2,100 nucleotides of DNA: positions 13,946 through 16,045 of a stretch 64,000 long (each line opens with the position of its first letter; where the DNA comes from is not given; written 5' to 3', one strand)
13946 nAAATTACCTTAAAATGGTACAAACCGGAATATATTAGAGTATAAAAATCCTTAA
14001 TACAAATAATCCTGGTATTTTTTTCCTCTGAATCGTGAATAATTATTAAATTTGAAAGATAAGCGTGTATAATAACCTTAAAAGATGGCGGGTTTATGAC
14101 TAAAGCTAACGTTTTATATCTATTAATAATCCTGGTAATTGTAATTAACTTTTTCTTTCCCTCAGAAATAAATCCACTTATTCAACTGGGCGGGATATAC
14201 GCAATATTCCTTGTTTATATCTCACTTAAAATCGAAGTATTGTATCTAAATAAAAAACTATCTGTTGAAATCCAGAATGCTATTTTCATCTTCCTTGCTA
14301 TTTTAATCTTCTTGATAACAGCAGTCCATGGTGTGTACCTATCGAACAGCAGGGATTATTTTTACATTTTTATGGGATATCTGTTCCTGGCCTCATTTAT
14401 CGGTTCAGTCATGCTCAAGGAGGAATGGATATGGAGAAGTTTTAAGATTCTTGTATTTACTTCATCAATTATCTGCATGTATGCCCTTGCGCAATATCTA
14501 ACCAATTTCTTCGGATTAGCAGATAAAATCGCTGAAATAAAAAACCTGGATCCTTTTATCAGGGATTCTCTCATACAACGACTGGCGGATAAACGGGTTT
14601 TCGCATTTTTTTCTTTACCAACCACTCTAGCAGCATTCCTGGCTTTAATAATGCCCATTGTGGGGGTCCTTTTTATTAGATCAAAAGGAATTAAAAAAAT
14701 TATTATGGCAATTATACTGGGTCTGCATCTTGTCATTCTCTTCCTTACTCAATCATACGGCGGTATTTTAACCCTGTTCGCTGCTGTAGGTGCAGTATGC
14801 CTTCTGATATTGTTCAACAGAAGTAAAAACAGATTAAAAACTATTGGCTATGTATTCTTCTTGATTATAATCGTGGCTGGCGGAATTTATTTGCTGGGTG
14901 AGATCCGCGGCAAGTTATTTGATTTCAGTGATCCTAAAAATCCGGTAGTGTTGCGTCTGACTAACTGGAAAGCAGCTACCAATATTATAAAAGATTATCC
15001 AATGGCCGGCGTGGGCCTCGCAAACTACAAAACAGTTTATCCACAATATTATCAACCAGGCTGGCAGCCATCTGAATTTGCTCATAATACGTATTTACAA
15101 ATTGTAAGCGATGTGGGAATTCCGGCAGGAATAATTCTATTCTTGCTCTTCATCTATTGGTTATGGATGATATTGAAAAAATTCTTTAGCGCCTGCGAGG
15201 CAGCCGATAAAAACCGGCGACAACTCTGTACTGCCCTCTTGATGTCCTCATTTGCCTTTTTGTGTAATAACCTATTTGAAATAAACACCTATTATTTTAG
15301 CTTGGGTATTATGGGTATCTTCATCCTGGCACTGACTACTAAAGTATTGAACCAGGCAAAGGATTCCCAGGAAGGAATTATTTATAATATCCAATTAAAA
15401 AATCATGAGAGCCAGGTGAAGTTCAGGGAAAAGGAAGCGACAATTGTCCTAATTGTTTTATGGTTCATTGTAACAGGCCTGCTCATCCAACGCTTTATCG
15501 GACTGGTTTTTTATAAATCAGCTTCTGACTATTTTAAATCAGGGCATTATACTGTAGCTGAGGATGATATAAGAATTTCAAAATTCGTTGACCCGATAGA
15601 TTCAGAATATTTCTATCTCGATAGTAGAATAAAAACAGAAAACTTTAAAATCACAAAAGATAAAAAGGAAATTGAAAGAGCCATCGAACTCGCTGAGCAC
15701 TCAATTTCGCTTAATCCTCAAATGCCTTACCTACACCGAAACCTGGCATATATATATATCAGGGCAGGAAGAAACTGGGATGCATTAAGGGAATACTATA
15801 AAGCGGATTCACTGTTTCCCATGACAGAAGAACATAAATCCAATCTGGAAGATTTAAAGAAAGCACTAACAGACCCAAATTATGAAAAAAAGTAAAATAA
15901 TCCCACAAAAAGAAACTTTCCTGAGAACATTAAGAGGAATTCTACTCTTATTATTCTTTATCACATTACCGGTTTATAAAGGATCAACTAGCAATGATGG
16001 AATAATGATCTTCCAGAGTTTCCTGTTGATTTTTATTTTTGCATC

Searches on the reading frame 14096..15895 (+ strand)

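Call 49: search_protein_families(library=ncbifam, proteins=[window:14096-15895:+], max_evalue=1e-10)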
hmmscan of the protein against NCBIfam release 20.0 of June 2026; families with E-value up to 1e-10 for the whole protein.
window:14096-15895:+ (599 aa): 1 family
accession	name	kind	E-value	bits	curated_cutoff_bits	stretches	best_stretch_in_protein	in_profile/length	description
TIGR00947.1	2A73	equivalog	7.5e-16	58.1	366.4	1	26-413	33-418/425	IctB family putative bicarbonate transporter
